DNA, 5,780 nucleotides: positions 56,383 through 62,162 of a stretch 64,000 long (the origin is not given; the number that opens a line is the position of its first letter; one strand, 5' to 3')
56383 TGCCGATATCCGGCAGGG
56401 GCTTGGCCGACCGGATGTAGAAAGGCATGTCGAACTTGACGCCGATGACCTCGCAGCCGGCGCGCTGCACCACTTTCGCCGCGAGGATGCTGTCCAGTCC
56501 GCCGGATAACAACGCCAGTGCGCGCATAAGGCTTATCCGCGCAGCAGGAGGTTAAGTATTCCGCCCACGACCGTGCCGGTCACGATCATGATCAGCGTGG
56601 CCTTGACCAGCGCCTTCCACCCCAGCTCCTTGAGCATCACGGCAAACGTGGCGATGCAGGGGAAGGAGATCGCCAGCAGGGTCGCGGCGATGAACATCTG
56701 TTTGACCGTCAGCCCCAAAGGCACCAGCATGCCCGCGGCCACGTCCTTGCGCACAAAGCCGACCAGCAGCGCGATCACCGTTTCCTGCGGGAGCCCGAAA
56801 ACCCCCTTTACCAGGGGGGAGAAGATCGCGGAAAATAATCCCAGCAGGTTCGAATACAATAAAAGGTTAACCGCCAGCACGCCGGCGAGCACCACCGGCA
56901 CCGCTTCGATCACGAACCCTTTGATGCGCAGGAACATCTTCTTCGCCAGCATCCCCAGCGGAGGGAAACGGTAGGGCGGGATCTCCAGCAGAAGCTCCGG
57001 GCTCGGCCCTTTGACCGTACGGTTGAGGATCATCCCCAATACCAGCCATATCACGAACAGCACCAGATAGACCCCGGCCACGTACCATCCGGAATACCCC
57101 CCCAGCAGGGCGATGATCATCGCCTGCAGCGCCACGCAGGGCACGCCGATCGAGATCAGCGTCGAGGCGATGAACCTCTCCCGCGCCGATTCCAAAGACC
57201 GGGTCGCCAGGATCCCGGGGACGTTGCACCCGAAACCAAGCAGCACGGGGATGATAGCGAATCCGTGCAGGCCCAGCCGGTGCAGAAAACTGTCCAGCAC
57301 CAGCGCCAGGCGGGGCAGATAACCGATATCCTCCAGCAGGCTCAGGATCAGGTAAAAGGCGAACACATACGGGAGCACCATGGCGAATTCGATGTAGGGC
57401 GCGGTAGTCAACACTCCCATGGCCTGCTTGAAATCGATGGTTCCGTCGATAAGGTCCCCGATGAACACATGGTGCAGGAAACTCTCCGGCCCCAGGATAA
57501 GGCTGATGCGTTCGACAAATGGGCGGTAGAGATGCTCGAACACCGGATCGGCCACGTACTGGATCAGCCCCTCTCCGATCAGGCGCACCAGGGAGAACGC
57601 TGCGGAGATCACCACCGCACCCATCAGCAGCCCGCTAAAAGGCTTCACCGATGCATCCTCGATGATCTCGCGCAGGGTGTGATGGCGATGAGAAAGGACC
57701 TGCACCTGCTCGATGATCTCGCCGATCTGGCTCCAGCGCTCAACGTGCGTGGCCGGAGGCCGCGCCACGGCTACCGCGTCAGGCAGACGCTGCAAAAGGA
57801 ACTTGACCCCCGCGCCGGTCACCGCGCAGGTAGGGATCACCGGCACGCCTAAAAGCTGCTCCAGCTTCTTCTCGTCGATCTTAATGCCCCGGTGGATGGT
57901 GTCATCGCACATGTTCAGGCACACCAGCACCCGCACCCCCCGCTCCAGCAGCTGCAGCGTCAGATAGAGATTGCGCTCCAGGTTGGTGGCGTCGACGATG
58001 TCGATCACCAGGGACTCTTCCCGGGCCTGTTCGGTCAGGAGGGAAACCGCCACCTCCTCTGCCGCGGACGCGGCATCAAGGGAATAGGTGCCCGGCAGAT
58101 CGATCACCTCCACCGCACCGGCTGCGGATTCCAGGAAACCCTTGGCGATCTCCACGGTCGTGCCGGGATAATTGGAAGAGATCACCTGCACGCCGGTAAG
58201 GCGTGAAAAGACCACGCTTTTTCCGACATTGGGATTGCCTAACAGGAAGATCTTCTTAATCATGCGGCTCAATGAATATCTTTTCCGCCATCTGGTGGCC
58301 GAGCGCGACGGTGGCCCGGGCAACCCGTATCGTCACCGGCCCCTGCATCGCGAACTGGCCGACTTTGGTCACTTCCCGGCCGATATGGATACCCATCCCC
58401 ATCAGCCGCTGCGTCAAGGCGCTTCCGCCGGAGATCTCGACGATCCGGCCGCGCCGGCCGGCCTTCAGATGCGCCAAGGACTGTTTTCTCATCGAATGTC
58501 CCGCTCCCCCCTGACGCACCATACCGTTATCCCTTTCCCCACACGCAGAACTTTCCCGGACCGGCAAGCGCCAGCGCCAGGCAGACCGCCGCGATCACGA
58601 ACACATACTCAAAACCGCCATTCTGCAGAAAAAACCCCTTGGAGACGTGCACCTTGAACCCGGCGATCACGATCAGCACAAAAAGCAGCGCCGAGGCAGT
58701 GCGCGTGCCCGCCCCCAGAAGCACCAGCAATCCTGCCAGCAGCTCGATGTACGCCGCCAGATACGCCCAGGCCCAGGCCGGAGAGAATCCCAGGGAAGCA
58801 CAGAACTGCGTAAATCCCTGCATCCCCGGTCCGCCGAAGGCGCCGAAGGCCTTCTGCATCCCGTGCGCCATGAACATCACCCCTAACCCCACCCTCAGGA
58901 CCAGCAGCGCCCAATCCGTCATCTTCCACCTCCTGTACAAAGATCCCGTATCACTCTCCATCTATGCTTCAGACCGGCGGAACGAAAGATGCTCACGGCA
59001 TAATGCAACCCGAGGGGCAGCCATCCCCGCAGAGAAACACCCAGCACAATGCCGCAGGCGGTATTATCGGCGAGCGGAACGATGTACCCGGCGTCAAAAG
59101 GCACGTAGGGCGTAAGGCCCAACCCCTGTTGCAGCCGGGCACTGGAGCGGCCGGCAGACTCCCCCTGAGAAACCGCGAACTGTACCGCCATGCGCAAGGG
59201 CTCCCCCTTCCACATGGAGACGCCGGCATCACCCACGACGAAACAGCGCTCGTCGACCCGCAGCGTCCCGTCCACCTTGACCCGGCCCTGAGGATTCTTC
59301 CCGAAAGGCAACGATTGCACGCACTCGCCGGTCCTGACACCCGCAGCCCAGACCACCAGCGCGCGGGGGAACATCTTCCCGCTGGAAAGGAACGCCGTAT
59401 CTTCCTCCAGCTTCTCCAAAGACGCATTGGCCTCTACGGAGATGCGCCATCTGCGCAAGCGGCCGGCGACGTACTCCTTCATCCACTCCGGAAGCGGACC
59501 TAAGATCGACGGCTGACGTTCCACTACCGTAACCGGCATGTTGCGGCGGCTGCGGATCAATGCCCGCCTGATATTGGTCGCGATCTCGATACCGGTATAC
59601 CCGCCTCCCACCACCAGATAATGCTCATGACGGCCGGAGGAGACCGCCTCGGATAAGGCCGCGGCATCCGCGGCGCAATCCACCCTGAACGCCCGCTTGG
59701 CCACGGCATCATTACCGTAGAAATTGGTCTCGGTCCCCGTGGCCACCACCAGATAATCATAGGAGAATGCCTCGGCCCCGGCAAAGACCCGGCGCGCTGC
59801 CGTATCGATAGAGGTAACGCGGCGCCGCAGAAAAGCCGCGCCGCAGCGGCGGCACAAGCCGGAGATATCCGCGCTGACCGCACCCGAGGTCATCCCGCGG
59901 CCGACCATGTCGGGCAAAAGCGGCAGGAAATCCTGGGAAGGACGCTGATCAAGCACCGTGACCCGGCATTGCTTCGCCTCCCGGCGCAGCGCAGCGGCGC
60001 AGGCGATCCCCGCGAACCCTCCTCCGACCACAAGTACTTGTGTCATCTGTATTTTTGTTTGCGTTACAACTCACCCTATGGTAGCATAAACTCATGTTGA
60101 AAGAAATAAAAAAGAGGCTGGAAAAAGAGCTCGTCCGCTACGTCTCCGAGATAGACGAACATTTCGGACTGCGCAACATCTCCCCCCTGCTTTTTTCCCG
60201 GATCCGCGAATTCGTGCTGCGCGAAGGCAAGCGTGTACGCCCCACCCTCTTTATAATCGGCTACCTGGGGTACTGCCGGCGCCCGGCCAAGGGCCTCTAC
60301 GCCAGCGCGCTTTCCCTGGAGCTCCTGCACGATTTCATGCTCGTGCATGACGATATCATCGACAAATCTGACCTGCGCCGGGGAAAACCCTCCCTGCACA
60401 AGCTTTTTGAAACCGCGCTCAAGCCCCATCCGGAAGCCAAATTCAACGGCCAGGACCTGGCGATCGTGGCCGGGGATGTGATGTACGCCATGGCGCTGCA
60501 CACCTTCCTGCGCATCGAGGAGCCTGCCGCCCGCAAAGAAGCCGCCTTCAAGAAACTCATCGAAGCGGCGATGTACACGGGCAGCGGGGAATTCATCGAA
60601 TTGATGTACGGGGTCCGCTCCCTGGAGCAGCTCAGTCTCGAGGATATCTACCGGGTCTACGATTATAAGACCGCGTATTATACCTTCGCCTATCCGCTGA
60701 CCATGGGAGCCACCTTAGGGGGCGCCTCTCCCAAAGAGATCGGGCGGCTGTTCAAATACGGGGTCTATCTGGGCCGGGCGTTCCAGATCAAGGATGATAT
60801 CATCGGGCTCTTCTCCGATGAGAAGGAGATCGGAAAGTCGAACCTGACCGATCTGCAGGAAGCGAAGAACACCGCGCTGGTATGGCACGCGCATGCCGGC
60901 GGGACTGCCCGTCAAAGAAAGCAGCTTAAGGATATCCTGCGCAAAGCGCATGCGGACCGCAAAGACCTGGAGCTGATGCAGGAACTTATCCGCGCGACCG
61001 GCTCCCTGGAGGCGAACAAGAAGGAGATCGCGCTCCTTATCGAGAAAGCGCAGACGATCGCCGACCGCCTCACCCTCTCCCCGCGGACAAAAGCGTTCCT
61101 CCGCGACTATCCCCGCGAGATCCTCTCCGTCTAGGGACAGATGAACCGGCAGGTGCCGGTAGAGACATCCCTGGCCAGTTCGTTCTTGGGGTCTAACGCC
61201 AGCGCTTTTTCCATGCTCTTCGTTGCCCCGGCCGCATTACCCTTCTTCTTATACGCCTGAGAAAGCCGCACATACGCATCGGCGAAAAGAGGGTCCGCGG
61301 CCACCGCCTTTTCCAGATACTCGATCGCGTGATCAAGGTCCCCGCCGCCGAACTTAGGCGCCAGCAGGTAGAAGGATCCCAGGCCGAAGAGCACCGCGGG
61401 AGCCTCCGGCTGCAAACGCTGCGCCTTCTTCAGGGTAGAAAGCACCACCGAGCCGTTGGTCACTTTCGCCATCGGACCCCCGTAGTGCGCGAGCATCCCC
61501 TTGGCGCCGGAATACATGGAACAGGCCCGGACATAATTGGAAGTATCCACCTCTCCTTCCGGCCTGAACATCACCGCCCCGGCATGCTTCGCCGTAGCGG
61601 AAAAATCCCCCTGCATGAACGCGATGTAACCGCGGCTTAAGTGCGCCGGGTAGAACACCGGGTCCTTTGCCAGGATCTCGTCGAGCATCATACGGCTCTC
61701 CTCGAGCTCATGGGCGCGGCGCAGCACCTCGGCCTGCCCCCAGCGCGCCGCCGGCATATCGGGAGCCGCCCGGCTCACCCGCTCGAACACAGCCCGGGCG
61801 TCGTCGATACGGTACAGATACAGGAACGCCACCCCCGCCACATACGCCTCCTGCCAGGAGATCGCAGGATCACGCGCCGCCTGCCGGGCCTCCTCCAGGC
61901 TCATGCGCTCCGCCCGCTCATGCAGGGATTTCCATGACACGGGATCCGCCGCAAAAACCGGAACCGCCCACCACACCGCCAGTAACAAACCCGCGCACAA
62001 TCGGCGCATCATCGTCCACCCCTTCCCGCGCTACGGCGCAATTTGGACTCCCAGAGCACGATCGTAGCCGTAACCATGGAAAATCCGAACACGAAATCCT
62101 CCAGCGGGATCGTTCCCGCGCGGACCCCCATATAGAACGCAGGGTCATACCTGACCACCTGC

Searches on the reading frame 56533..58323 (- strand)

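Call 38: search_protein_families(library=pfam, proteins=[window:56533-58323:-], max_evalue=0.00001)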
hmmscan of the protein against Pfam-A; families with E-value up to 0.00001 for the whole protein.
window:56533-58323:- (596 aa): 4 families
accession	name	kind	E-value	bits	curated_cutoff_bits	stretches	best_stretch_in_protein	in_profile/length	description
PF02421.24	FeoB_N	-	1.3e-51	174.6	27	1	24-178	2-154/156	Ferrous iron transport protein B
PF07670.19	Gate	-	5e-33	114.1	29.6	2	314-408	2-102/104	Nucleoside recognition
PF01926.29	MMR_HSR1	-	3e-15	56.7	21.9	1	24-137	1-112/113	50S ribosome-binding GTPase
PF07664.17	FeoB_C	-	1.9e-10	40.7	26.6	1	416-466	2-54/54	Ferrous iron transport protein B C terminus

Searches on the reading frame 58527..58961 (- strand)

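Call 77: search_protein_families(library=pfam, proteins=[window:58527-58961:-], max_evalue=0.00001)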
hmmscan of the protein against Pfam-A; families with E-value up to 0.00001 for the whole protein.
window:58527-58961:- (144 aa): 1 family
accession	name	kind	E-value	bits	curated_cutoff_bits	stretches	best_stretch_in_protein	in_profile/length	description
PF07681.17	DoxX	-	2.6e-20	73.3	23.6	1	18-105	1-84/85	DoxX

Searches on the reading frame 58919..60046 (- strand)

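Call 38: search_protein_families(library=pfam, proteins=[window:58919-60046:-], max_evalue=0.00001)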
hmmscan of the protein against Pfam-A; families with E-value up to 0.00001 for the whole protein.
window:58919-60046:- (375 aa): 5 families
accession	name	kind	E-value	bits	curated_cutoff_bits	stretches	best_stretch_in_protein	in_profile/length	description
PF07992.20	Pyr_redox_2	-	3.9e-34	118.8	26.1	1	3-295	2-291/291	Pyridine nucleotide-disulphide oxidoreductase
PF00070.33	Pyr_redox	-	2.7e-15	57.1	22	1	143-217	2-70/82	Pyridine nucleotide-disulphide oxidoreductase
PF01266.30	DAO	-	5.3e-12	46.4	27.9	0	4-36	2-32/353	FAD dependent oxidoreductase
PF13450.12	NAD_binding_8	-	8.2e-11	42.5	21.9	1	6-36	1-29/68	NAD(P)-binding Rossmann-like domain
PF13454.12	NAD_binding_9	-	1.9e-07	31.6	21.8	0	6-37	2-35/155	FAD-NAD(P)-binding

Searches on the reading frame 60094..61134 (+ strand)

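Call 38: search_protein_families(library=pfam, proteins=[window:60094-61134:+], max_evalue=0.00001)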
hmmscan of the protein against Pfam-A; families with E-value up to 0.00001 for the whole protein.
window:60094-61134:+ (346 aa): 1 family
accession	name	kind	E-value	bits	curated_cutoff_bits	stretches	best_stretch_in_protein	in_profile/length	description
PF00348.22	polyprenyl_synt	-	8.7e-53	179.5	27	1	37-296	8-248/251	Polyprenyl synthetase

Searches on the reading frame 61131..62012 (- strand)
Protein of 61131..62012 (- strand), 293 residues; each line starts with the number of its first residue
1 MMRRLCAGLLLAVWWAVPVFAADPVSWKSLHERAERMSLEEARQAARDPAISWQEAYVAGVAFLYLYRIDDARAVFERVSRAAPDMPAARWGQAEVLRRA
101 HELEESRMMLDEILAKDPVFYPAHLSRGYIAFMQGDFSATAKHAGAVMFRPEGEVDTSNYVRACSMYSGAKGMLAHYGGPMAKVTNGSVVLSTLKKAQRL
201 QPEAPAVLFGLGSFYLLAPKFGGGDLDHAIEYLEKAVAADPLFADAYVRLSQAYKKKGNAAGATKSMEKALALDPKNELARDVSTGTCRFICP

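Call 77: search_protein_families(library=pfam, proteins=[window:61131-62012:-], max_evalue=0.00001)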
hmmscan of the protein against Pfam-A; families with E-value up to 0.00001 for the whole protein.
window:61131-62012:- (293 aa): 10 families
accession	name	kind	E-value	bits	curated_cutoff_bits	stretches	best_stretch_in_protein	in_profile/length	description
PF13432.12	TPR_16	-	1.5e-15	57.7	32.7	1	58-118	2-62/65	Tetratricopeptide repeat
PF14559.12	TPR_19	-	4.8e-15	56.1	25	1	224-280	5-61/68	Tetratricopeptide repeat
PF07719.23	TPR_2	-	2.7e-12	46.2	27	0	244-277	1-34/34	Tetratricopeptide repeat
PF13181.12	TPR_8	-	2.8e-12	46.2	25.7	1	244-277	1-34/34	Tetratricopeptide repeat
PF13431.12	TPR_17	-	1.4e-09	37.9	24.4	0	233-263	2-32/34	Tetratricopeptide repeat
PF13428.12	TPR_14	-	2.8e-09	37.2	23.5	0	224-252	15-43/44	Tetratricopeptide repeat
PF23914.1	TPR_CcmH_CycH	-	9.1e-08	32.5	42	0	64-142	61-142/158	Cytochrome c-type biogenesis protein H TPR domain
PF13414.12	TPR_11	-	1.5e-07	31.4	26.8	0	223-258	7-42/42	TPR repeat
PF12569.14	NatA_aux_su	-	6.8e-07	29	33.3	1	213-276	194-258/515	N-terminal acetyltransferase A, auxiliary subunit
PF00515.34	TPR_1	-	5.6e-06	26.4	27.8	0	244-277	1-34/34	Tetratricopeptide repeat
